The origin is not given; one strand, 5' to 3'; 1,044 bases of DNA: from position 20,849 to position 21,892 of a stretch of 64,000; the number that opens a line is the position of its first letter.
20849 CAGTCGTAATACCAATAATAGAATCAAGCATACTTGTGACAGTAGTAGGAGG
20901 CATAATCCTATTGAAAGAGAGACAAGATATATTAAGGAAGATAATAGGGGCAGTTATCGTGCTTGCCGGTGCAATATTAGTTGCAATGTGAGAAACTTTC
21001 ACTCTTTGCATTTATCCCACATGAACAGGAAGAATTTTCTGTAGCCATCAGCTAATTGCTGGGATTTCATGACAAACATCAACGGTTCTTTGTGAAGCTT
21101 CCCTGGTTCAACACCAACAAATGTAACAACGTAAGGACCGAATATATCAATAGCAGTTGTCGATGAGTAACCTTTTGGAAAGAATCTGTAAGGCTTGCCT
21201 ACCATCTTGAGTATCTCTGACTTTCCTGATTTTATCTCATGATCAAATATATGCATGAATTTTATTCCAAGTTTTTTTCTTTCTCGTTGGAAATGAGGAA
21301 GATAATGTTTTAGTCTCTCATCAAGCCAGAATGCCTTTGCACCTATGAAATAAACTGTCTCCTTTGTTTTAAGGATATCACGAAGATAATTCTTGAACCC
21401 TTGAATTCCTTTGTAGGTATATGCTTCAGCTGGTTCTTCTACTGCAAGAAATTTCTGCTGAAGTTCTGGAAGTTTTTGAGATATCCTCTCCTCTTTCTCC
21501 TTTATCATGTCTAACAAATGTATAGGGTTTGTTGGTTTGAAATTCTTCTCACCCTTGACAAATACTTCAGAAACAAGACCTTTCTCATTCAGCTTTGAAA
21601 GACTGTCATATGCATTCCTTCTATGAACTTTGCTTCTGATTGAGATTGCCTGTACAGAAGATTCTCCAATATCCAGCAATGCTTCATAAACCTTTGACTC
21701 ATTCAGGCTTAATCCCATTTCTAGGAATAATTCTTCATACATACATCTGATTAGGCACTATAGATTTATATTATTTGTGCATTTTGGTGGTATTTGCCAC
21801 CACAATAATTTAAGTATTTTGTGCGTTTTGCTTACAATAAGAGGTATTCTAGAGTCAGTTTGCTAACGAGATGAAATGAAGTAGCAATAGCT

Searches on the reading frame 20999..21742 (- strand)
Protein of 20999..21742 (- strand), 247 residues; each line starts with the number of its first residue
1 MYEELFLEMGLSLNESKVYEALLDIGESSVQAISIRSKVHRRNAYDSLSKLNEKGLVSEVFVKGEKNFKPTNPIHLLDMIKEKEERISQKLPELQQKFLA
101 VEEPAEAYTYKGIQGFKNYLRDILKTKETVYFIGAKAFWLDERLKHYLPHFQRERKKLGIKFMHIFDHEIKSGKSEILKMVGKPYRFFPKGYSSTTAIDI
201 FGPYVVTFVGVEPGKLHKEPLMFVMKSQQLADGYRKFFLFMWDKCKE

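Call 45: search_protein_families(library=pfam, proteins=[window:20999-21742:-], max_evalue=0.05)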
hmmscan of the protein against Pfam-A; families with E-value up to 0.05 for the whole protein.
window:20999-21742:- (247 aa): 1 family
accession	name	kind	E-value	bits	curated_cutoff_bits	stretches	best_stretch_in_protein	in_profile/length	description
PF01978.25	TrmB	-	1.1e-12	48.1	25.6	1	8-71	3-65/68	Sugar-specific transcriptional regulator TrmB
